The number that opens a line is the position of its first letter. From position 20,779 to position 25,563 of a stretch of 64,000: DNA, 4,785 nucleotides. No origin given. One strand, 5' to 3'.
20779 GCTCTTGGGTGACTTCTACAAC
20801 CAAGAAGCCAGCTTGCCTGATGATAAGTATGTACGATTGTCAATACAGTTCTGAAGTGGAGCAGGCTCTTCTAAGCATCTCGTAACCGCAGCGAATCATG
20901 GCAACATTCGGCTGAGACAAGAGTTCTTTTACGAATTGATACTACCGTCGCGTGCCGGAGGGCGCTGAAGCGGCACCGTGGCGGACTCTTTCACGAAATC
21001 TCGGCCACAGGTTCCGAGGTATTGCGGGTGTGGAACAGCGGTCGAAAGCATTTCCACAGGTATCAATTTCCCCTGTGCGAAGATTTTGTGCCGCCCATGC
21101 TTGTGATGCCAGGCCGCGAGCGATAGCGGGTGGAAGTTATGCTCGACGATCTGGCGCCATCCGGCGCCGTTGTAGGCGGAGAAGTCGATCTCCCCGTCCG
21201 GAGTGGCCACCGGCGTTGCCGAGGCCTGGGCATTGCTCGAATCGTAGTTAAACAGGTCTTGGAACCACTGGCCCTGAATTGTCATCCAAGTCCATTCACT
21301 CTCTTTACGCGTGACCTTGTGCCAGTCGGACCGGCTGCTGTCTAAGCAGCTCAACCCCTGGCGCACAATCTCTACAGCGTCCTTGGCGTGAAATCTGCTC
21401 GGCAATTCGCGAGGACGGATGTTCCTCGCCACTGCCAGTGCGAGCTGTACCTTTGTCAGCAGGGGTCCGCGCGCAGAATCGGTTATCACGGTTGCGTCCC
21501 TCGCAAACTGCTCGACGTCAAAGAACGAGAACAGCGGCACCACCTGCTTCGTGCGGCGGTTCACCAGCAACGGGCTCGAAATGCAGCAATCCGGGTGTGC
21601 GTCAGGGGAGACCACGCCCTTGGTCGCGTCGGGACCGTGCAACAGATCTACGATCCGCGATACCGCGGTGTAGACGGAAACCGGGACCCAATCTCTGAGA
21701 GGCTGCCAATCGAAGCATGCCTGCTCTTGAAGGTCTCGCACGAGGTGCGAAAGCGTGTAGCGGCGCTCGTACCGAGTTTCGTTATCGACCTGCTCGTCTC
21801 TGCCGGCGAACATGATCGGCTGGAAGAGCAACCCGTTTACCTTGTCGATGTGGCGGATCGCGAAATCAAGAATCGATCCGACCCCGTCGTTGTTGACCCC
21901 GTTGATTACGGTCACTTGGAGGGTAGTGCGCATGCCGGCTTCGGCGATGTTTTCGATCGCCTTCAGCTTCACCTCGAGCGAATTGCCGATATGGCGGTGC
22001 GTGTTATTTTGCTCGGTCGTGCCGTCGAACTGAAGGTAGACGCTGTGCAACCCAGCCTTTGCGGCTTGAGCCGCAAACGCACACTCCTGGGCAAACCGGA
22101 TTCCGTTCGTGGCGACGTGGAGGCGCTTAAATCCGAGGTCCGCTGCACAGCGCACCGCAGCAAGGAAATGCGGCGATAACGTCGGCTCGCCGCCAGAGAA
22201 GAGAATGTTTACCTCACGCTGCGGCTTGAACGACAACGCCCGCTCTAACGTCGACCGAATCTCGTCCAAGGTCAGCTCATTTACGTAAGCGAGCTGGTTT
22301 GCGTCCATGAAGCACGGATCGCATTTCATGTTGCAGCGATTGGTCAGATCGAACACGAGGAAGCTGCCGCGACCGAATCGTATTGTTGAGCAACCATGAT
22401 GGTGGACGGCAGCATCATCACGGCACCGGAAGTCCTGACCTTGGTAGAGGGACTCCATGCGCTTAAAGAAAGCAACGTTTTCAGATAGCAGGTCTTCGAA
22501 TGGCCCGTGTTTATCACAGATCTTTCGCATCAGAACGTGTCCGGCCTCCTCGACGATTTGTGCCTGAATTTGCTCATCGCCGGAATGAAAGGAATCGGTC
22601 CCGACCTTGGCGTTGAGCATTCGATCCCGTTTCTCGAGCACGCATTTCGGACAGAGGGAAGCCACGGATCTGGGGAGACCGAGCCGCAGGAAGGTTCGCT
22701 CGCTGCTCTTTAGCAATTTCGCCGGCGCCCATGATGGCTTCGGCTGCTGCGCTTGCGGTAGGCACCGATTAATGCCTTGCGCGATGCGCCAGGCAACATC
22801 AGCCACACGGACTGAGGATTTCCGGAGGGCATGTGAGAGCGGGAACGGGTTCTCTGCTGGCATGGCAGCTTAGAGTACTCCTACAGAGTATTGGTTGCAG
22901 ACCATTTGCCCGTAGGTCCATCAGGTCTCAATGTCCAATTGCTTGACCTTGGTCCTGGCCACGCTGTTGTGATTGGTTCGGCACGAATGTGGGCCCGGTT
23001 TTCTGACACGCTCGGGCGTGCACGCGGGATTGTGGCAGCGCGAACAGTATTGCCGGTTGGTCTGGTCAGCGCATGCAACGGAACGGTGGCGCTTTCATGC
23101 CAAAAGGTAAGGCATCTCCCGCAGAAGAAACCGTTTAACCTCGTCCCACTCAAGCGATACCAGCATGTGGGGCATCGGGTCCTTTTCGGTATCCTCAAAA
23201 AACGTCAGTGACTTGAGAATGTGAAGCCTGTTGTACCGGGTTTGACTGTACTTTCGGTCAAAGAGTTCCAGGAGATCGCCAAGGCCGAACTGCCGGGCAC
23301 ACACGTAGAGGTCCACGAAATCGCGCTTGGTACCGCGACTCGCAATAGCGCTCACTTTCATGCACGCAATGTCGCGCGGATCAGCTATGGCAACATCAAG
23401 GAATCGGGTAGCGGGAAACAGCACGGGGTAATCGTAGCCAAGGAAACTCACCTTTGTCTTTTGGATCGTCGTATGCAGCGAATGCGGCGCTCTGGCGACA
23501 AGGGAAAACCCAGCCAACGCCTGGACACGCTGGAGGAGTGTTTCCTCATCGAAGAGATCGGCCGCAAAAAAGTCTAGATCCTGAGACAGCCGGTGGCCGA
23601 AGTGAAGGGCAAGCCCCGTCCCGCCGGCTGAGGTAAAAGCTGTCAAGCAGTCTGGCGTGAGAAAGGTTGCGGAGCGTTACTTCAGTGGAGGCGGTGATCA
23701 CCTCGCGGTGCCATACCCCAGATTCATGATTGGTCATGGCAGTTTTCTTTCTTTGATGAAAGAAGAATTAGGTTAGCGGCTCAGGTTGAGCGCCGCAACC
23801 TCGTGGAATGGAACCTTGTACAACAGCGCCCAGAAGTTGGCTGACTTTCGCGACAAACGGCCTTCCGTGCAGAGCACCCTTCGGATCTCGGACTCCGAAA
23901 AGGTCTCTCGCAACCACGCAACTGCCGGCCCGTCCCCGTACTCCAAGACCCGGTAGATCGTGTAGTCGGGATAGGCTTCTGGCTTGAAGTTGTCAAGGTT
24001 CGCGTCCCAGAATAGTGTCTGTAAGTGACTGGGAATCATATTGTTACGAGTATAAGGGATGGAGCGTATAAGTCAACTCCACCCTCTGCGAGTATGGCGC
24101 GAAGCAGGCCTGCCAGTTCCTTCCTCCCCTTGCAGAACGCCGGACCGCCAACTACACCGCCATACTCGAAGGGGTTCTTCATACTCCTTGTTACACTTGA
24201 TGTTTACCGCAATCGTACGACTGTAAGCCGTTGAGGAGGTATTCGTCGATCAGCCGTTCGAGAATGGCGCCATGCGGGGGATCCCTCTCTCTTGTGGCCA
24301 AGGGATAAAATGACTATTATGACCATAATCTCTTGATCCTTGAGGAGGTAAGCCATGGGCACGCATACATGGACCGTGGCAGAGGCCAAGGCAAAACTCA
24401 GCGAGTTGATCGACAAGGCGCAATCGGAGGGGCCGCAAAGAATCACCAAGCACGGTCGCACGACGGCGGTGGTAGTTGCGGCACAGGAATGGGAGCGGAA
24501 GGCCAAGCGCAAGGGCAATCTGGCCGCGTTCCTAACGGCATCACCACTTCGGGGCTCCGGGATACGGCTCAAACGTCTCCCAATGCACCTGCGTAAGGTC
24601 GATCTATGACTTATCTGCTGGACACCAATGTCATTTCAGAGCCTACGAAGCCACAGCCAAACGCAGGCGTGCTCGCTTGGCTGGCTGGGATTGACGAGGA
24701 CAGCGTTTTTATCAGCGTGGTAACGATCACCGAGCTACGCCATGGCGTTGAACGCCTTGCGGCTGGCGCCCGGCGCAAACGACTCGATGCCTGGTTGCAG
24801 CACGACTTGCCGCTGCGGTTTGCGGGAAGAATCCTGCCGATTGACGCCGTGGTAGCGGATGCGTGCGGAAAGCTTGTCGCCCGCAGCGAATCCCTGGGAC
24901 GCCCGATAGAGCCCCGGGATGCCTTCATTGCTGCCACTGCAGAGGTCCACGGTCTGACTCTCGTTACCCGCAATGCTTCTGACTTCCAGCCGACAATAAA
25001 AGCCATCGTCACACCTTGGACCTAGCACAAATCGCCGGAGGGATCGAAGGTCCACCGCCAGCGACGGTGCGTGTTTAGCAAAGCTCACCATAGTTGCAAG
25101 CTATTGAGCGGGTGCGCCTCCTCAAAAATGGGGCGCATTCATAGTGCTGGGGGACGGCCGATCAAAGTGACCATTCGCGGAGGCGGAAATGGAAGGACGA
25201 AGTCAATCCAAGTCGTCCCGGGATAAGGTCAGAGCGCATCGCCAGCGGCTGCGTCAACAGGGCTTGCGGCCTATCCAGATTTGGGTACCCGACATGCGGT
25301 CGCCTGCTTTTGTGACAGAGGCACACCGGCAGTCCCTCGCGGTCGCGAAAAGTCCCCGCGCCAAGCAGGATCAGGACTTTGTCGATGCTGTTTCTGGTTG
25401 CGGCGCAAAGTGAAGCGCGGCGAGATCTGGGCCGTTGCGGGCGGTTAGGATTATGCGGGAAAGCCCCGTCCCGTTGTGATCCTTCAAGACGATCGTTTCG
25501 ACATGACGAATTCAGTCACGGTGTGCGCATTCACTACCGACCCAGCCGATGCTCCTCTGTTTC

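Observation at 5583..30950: Two tandem integrative islands at tRNA-Gln, bounded by three identical 46-bp att copies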

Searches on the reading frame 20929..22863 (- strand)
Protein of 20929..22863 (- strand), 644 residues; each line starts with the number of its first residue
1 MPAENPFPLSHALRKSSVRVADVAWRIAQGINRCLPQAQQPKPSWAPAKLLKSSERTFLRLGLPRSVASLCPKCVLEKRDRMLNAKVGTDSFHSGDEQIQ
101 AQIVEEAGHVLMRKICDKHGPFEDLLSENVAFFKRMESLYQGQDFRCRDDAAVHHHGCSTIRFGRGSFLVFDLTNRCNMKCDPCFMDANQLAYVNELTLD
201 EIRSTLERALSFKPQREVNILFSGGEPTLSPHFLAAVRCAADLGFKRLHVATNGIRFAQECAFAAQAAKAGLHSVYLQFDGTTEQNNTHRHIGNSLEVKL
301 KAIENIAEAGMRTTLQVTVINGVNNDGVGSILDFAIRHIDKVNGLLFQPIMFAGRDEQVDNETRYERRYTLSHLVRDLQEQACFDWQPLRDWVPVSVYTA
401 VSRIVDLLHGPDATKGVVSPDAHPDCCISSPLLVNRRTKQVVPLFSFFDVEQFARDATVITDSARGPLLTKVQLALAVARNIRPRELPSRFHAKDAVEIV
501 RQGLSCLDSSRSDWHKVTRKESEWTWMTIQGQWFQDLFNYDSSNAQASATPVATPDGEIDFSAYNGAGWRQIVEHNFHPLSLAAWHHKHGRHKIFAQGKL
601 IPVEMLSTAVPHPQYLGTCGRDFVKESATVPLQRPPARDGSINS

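Call 8: search_protein_families(library=pfam, proteins=[window:20929-22863:-], max_evalue=0.01)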
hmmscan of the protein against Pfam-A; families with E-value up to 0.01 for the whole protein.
window:20929-22863:- (644 aa): 3 families
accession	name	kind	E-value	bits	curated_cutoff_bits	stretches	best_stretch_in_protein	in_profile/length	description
PF04055.27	Radical_SAM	-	8.9e-21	75.2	29.5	1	173-335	3-166/166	Radical SAM superfamily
PF23545.1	Zn_ribbon_HMPTM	-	1.4e-10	41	27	1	65-127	3-44/45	HMPTM N-terminal zinc ribbon domain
PF13353.11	Fer4_12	-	0.0015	19.3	22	1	174-288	12-122/137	4Fe-4S single cluster domain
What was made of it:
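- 20929..22863 (-): Radical-SAM protein with an N-terminal zinc ribbon (cargo). Pfam Radical_SAM, E 9e-21, and Zn_ribbon_HMPTM (call 8).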

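Call 57: search_protein_families(library=padloc, proteins=[window:20929-22863:-], max_evalue=0.001)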
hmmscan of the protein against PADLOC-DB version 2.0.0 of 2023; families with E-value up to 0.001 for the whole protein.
window:20929-22863:- (644 aa): 3 families
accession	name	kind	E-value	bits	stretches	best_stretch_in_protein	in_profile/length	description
PDLC02903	pVip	-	5e-16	56.9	1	171-323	4-148/257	Viperins not associated with kinases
PDLC02904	pVip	-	5.9e-15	53.5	1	171-326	7-155/262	Viperins associated with kinases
PDLC02905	pVip-kinase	-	0.0002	18.7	1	169-290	184-304/474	Viperin-kinase fusion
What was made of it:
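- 20929..22863 (-): Only generic pVip-level PADLOC hits (call 57).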

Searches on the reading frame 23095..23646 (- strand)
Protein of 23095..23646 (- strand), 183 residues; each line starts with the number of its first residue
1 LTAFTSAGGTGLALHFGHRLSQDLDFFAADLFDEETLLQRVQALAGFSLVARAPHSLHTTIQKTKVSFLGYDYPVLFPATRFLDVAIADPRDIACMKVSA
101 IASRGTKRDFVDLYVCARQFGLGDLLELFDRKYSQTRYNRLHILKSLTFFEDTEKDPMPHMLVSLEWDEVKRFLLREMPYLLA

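Call 8: search_protein_families(library=pfam, proteins=[window:23095-23646:-], max_evalue=0.01)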
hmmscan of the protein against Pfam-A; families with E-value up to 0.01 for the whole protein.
window:23095-23646:- (183 aa): 1 family
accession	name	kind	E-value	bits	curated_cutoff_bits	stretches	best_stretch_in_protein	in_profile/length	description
PF08843.17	AbiEii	-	3.3e-14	53.8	22.5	2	76-175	123-224/238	Nucleotidyl transferase AbiEii toxin, Type IV TA system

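Call 57: search_protein_families(library=padloc, proteins=[window:23095-23646:-], max_evalue=0.001)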
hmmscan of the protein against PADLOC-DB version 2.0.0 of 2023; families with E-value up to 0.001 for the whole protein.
window:23095-23646:- (183 aa): 3 families
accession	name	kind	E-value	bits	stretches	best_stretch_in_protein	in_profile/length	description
PDLC02323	AbiEii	-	0.0001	20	0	85-148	152-216/248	AbiEii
PDLC02304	AbiEii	-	0.00011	20.3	0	91-137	162-210/260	AbiEii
PDLC02313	AbiEii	-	0.0007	17.2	0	3-35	43-76/254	AbiEii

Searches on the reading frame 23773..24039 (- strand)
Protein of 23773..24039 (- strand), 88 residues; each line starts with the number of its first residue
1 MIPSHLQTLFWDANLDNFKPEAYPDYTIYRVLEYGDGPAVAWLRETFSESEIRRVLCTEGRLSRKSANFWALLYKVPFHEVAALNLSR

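Call 9: search_protein_families(library=pfam, proteins=[window:23773-24039:-], max_evalue=0.01)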
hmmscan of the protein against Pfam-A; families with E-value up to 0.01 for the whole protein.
window:23773-24039:- (88 aa): 1 family
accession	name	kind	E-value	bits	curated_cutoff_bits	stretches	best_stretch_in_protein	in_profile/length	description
PF21956.1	DUF6922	-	2.2e-10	40.3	27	1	7-56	3-52/52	Family of unknown function (DUF6922)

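Call 57: search_protein_families(library=padloc, proteins=[window:23773-24039:-], max_evalue=0.001)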
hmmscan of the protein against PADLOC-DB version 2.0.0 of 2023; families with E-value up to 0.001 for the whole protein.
window:23773-24039:- (88 aa): 0 families

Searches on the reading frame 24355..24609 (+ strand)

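Call 9: search_protein_families(library=pfam, proteins=[window:24355-24609:+], max_evalue=0.01)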
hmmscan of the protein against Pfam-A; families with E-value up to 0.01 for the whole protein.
window:24355-24609:+ (84 aa): 1 family
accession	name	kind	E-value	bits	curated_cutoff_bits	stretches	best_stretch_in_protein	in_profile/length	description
PF02604.26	PhdYeFM_antitox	-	1.4e-14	54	29.8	1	4-70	2-68/74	Antitoxin Phd_YefM, type II toxin-antitoxin system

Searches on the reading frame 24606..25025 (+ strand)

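Call 9: search_protein_families(library=pfam, proteins=[window:24606-25025:+], max_evalue=0.01)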
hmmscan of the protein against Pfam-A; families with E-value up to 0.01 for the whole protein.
window:24606-25025:+ (139 aa): 1 family
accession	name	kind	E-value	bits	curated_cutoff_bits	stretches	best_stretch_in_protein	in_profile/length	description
PF01850.27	PIN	-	2.8e-18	67.1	23.6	1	3-124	1-112/120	PIN domain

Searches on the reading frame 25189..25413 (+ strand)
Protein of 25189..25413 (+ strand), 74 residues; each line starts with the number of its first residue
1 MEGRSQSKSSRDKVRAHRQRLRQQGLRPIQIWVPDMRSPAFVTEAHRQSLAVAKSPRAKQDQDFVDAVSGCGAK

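Call 9: search_protein_families(library=pfam, proteins=[window:25189-25413:+], max_evalue=0.01)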
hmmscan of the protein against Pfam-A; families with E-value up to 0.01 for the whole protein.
window:25189-25413:+ (74 aa): 1 family
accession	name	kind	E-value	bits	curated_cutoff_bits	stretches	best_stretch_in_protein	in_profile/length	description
PF11455.13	MazE-like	-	2.2e-24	85.6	22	1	11-68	1-58/65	Antitoxin MazE-like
